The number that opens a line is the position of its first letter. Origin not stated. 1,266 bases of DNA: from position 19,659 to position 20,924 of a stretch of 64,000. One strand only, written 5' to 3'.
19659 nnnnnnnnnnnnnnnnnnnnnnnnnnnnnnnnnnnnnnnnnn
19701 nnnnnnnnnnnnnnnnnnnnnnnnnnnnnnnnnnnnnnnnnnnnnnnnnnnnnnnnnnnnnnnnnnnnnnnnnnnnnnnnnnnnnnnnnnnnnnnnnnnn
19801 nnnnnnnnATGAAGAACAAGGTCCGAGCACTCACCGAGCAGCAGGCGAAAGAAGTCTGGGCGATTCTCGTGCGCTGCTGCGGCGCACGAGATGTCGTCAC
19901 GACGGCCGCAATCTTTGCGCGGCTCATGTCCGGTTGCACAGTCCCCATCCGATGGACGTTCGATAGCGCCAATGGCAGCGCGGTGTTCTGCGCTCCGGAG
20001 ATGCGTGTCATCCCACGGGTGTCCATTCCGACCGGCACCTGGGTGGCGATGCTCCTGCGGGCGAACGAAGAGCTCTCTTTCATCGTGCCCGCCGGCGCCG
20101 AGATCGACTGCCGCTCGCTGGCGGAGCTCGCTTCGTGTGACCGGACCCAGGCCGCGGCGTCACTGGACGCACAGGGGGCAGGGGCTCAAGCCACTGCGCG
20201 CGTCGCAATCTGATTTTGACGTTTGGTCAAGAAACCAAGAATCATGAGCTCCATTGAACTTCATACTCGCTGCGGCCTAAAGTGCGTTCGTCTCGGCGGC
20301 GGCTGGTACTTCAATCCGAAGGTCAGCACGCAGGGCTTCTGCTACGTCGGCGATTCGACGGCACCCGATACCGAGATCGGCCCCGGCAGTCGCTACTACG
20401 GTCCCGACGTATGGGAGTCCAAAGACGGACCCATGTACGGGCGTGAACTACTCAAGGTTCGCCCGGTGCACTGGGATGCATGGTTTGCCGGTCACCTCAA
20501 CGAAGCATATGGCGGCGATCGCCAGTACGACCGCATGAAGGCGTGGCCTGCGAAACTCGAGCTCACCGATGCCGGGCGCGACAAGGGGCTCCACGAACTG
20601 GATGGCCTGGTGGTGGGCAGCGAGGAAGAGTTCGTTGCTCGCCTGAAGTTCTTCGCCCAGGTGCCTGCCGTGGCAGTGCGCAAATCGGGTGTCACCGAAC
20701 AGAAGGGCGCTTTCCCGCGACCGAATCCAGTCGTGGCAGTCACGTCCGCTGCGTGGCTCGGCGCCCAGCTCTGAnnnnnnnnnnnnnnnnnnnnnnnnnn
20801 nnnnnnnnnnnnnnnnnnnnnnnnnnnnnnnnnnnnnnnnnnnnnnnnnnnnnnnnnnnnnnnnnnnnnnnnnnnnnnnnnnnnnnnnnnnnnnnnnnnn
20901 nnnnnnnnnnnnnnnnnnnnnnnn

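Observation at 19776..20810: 23-nt intergenic element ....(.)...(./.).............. repeated before consecutive genes, with GTCAAGT(T/C) variants elsewhere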

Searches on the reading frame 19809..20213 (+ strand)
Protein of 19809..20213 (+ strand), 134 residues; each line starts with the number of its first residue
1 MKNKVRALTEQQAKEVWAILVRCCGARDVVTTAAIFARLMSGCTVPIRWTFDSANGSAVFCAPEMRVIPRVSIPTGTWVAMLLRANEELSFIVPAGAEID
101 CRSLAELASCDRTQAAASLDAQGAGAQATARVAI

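Call 8: search_protein_families(library=pfam, proteins=[window:19809-20213:+], max_evalue=0.01)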
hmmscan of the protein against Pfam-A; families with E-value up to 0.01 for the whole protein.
window:19809-20213:+ (134 aa): 0 families

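Call 19: search_dna_similar(query=window:19809-20213:+, collection=plasmids, mode=protein, max_rows=40, max_evalue=0.001)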
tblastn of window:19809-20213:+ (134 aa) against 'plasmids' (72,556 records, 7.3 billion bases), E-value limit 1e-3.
Records with a match: 4; places in all: 4; records where one place covers at least 80% of the query: 4.
Best place of each record, by identity: >=99% 1; 90-95% 3.
By first word of the organism name: Cupriavidus 4.
By predicted mobility (MOB-suite, as given by PLSDB): conjugative 3; non-mobilizable 1.
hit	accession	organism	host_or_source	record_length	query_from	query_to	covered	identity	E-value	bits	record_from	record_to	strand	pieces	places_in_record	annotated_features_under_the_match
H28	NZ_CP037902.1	Cupriavidus metallidurans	Soil,gold-copper mine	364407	1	134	100%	100.0%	4e-69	231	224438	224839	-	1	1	hypothetical protein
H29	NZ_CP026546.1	Cupriavidus metallidurans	single cell,soil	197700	1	134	100%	90.3%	4e-62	211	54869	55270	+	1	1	hypothetical protein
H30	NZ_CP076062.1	Cupriavidus sp. EM10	Pure-cultured cell,sewage water sludge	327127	1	134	100%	90.3%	4e-62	211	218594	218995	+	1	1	hypothetical protein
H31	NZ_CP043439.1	Cupriavidus campinensis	cell culture,soil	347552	1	108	81%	92.6%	5e-60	205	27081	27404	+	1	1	hypothetical protein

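Call 52: search_protein_families(library=phrogs, proteins=[window:19809-20213:+], max_evalue=0.01)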
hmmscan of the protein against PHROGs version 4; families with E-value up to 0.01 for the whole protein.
window:19809-20213:+ (134 aa): 0 families

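Call 53: search_protein_families(library=ncbifam, proteins=[window:19809-20213:+], max_evalue=0.01)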
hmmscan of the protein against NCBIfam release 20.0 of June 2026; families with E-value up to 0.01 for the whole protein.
window:19809-20213:+ (134 aa): 0 families

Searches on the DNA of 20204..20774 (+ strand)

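Call 20: search_dna_similar(query=window:20204-20246:+, collection=plasmids, mode=distant, max_evalue=10, max_rows=60)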
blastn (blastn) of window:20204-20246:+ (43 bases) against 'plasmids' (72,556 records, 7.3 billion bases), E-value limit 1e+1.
Records with a match: 11; places in all: 15; records where one place covers at least 80% of the query: 4.
Best place of each record, by identity: >=99% 8; 95-99% 1; 90-95% 1; 80-90% 1.
By first word of the organism name: Cupriavidus 4; Leptolyngbya 4; Burkholderia 2; Hymenobacter 1.
By predicted mobility (MOB-suite, as given by PLSDB): non-mobilizable 8; conjugative 3.
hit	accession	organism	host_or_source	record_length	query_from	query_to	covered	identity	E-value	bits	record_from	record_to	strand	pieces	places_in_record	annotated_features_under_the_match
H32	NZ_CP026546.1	Cupriavidus metallidurans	single cell,soil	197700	1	43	100%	100.0%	2e-13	79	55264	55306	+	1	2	hypothetical protein (x2)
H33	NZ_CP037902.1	Cupriavidus metallidurans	Soil,gold-copper mine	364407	1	43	100%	100.0%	2e-13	79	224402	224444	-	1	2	hypothetical protein (x2)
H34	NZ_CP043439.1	Cupriavidus campinensis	cell culture,soil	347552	1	43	100%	100.0%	2e-13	79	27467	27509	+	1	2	hypothetical protein (x2)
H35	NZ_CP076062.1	Cupriavidus sp. EM10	Pure-cultured cell,sewage water sludge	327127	1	43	100%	100.0%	2e-13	79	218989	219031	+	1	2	hypothetical protein (x2)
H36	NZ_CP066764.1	Burkholderia ambifaria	Cell culture,Baijiu fermentation starter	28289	11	38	65%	85.7%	7e+0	34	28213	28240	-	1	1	none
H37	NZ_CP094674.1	Hymenobacter tibetensis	Single cell,soil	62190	3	25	53%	91.3%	7e+0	34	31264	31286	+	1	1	replication initiation protein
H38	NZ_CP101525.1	Burkholderia arboris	mixed culture,soil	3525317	13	33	49%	95.2%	7e+0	35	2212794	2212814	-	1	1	none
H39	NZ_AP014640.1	Leptolyngbya boryana IAM M-101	-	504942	23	40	42%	100.0%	7e+0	34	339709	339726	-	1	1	PAS domain-containing protein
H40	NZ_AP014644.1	Leptolyngbya boryana dg5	-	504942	23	40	42%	100.0%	7e+0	34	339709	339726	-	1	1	PAS domain-containing protein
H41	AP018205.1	Leptolyngbya boryana NIES-2135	-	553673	23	40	42%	100.0%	7e+0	34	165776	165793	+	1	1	PAS/PAC sensor hybrid histidine kinase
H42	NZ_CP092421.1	Leptolyngbya boryana IU 594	-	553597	23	40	42%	100.0%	7e+0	34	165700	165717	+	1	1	PAS domain-containing protein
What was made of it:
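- The 43 nt around site B are identical in four plasmids in which g1 is only 90-93% identical at the protein level (calls 19, 20).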

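Call 51: search_rna_families(sources=[L009], threshold=evalue, max_evalue=1)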
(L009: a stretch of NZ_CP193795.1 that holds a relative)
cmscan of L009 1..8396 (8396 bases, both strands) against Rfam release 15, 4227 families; matches with E-value up to 1: 0.
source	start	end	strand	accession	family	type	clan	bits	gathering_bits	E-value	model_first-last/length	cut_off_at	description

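Call 63: search_dna_similar(query=L009:3060-5230:+, collection=plasmids, mode=distant, max_rows=25)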
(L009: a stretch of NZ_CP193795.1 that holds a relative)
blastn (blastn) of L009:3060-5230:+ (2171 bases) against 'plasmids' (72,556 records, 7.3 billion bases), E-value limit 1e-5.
Records with a match: 9; places in all: 9; records where one place covers at least 80% of the query: 0.
Best place of each record, by identity: 60-80% 9.
By first word of the organism name: Cupriavidus 4; Burkholderia 4; Caballeronia 1.
By predicted mobility (MOB-suite, as given by PLSDB): conjugative 8; non-mobilizable 1.
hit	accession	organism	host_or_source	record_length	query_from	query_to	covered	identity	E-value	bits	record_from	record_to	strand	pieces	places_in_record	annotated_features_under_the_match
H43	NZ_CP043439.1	Cupriavidus campinensis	cell culture,soil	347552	950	1337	18%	71.2%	6e-45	190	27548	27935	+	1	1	hypothetical protein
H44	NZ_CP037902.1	Cupriavidus metallidurans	Soil,gold-copper mine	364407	957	1341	18%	68.7%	3e-30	142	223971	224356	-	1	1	hypothetical protein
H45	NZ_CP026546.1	Cupriavidus metallidurans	single cell,soil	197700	957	1337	18%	69.1%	6e-33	150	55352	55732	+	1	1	hypothetical protein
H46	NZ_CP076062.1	Cupriavidus sp. EM10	Pure-cultured cell,sewage water sludge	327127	957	1337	18%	69.1%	6e-33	150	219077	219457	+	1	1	hypothetical protein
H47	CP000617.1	Burkholderia vietnamiensis G4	-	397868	951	1322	17%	67.6%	8e-25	124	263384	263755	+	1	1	hypothetical protein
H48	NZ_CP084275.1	Caballeronia grimmiae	Leptoglossus zonatus,Cell culture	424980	951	1216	12%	69.2%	5e-21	111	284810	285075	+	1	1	hypothetical protein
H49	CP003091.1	Burkholderia sp. YI23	-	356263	951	1216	12%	68.8%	2e-19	106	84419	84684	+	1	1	hypothetical protein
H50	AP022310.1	Burkholderia sp. SFA1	-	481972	951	1216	12%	68.8%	2e-19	106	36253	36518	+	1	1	hypothetical protein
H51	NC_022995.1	Burkholderia sp. M701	-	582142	966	1153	9%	70.2%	6e-14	88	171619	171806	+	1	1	hypothetical protein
